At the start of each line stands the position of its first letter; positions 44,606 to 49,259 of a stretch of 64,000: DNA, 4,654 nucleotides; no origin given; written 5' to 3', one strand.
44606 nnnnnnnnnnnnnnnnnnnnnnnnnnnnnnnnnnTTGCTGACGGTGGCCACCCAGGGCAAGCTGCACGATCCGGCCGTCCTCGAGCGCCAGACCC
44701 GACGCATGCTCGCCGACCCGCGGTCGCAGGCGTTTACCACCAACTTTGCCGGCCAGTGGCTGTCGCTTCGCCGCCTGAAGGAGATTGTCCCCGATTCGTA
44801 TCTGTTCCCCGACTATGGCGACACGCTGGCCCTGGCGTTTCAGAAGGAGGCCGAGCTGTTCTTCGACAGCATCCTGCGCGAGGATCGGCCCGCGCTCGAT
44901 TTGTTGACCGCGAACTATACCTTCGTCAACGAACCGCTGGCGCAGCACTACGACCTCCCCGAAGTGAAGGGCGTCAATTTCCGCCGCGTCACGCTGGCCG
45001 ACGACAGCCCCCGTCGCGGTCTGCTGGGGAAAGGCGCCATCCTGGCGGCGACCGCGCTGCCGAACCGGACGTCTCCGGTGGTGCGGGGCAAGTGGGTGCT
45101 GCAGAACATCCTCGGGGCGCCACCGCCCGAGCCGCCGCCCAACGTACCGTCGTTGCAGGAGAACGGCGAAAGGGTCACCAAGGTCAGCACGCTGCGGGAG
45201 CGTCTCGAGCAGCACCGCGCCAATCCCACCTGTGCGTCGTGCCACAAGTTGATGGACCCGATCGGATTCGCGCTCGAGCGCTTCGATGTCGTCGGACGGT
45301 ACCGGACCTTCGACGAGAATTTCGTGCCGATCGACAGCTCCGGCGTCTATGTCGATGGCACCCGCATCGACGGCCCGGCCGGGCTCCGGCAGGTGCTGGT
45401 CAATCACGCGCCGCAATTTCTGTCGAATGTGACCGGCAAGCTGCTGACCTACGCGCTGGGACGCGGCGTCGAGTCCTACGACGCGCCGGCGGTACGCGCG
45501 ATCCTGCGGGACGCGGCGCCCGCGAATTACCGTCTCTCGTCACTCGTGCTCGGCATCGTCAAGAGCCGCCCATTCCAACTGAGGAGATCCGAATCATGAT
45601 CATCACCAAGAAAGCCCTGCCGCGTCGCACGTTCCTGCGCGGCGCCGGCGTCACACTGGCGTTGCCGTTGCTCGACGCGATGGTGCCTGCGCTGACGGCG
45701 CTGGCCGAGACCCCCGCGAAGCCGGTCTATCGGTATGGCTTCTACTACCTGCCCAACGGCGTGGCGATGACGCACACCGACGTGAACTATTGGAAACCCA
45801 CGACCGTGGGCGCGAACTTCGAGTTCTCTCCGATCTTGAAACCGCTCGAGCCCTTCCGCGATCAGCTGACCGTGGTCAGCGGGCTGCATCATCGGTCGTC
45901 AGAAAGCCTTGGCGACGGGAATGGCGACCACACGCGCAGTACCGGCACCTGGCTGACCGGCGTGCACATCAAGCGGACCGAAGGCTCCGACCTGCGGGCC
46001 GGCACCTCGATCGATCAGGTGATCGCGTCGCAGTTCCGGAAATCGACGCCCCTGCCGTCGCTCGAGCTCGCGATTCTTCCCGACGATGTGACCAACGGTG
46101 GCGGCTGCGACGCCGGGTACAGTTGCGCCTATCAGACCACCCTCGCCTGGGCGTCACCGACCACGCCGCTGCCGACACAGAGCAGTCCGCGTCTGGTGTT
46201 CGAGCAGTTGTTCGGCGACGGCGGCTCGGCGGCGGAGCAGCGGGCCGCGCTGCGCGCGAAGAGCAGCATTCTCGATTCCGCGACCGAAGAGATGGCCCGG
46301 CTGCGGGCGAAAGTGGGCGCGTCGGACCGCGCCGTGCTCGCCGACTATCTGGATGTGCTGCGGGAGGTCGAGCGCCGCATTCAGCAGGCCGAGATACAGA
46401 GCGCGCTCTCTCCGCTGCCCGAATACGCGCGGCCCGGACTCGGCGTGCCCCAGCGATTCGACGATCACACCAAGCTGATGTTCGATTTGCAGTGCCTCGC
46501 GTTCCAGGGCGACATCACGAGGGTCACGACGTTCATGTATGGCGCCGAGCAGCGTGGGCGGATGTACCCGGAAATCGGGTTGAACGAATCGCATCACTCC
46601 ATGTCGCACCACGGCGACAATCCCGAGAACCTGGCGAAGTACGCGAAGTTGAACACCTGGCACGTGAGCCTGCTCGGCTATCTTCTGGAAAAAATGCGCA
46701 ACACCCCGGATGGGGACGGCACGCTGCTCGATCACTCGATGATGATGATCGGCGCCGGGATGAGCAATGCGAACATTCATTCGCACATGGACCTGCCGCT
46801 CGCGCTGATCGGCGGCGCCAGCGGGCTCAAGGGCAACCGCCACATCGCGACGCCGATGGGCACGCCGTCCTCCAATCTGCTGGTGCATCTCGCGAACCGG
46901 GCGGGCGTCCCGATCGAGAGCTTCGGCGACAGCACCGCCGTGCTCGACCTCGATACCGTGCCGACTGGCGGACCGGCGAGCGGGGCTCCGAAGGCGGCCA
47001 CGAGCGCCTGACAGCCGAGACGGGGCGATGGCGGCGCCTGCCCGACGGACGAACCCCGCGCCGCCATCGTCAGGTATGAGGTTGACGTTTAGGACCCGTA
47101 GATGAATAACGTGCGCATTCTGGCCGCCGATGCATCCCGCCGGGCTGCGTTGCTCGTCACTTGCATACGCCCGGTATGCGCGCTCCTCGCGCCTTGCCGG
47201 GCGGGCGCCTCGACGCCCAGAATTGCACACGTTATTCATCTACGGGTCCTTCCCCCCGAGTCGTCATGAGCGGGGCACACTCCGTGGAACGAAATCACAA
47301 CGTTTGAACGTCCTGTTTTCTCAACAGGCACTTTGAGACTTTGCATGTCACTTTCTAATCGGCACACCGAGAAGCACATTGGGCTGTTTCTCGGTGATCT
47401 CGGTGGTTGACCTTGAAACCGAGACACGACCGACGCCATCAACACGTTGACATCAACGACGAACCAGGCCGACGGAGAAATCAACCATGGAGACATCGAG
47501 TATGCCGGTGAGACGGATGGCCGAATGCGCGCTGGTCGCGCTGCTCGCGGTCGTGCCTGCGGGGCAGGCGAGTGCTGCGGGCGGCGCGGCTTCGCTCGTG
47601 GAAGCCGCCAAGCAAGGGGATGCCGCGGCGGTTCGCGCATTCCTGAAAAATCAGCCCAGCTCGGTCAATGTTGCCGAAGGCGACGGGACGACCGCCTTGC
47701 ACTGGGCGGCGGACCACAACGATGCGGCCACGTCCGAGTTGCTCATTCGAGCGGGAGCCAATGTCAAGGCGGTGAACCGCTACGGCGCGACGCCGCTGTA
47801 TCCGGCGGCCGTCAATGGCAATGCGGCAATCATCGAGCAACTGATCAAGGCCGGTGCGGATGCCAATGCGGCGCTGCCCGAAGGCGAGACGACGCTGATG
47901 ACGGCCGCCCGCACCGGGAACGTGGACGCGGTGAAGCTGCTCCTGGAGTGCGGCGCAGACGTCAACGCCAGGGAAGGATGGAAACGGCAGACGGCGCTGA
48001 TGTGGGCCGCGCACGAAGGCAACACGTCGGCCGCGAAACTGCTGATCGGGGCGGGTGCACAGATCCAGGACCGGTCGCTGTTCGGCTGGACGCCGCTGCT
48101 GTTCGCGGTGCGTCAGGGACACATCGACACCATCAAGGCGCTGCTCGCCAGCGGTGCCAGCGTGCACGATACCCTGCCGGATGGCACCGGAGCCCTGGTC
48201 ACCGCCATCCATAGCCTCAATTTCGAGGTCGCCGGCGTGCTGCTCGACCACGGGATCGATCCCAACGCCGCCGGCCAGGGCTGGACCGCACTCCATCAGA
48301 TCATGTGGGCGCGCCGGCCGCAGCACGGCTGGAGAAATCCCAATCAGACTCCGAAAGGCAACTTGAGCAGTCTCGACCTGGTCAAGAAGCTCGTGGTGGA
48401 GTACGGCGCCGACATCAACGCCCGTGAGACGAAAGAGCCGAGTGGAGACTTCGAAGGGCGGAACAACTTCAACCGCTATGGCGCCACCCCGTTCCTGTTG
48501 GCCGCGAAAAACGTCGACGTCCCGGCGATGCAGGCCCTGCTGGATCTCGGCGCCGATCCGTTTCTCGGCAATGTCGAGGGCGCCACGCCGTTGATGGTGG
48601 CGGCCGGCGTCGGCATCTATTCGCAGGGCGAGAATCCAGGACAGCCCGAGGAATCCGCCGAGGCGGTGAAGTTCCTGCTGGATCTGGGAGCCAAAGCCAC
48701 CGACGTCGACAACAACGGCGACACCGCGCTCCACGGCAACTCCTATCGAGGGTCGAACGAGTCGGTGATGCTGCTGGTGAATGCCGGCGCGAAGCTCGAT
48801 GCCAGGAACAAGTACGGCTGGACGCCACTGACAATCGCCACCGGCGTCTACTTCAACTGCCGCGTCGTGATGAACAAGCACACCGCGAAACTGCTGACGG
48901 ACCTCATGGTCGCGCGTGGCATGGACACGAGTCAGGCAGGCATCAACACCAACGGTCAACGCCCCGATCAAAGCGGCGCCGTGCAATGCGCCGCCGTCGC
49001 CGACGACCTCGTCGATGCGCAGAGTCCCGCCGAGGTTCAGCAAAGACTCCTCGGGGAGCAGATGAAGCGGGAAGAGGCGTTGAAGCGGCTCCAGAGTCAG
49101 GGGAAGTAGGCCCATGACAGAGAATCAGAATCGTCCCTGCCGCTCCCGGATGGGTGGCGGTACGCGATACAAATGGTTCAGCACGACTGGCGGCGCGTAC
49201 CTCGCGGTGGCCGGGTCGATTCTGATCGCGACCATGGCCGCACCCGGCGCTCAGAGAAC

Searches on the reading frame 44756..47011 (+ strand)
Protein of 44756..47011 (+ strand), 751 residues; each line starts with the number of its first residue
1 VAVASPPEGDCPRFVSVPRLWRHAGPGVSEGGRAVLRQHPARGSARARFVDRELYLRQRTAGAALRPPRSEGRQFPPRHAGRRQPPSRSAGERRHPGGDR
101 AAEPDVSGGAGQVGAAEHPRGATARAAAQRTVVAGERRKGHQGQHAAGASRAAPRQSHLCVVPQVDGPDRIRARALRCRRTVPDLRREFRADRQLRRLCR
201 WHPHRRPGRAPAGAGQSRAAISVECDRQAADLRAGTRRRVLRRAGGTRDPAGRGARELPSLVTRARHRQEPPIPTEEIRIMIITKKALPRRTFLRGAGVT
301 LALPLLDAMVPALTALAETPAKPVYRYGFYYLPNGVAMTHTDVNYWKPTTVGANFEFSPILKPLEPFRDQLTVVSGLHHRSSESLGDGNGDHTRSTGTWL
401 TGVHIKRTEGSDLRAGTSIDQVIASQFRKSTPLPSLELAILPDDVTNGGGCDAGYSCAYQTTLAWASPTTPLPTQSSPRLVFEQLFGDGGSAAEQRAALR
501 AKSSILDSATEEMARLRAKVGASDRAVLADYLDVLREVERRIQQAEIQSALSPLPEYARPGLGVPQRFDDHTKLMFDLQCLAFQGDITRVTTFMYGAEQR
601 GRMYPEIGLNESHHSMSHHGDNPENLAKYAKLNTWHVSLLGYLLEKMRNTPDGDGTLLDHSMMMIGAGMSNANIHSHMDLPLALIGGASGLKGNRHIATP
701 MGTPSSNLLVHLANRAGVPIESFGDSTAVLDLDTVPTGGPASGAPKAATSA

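Call 75: search_protein_families(library=pfam, proteins=[window:44756-47011:+], max_evalue=0.00001)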
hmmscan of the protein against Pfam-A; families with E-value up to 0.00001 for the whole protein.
window:44756-47011:+ (751 aa): 1 family
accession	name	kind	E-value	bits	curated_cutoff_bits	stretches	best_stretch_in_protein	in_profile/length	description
PF07586.16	HXXSHH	-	9.8e-97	324.7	30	1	326-639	1-305/307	Protein of unknown function (DUF1552)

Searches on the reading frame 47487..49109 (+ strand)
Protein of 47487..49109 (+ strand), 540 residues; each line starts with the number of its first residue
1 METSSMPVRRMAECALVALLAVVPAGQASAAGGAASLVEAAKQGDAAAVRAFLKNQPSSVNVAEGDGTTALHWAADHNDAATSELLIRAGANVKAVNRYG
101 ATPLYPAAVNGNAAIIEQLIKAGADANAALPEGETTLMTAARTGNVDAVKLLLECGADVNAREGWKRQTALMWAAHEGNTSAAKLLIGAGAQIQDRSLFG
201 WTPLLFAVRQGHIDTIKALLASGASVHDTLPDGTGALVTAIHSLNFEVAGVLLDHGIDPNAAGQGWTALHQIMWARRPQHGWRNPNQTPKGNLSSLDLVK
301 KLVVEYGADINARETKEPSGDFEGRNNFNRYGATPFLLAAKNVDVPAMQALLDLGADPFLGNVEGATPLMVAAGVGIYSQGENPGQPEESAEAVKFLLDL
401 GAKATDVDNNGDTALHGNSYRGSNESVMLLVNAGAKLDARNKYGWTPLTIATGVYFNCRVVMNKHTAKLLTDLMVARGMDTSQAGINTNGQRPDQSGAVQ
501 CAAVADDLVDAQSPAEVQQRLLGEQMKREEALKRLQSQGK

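Call 75: search_protein_families(library=pfam, proteins=[window:47487-49109:+], max_evalue=0.00001)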
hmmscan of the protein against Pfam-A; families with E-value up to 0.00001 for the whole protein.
window:47487-49109:+ (540 aa): 6 families
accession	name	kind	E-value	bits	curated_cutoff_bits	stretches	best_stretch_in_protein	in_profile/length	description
PF12796.13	Ank_2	-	3.2e-97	319.7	27.3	7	137-227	1-87/90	Ankyrin repeats (3 copies)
PF00023.36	Ank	-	3.6e-51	168.7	21.1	1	133-162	2-31/33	Ankyrin repeat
PF13637.12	Ank_4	-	6.2e-44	147.5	22.7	2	171-220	1-50/50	Ankyrin repeats (many copies)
PF13606.12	Ank_3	-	1.2e-35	117.4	22.3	0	133-161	2-30/30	Ankyrin repeat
PF13857.12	Ank_5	-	5.1e-34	116.4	27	0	119-171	1-53/56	Ankyrin repeats (many copies)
PF24521.3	Ank_KRIT1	-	2.6e-07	30.9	80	0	133-221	18-106/149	KRIT1 ankyrin-repeats domain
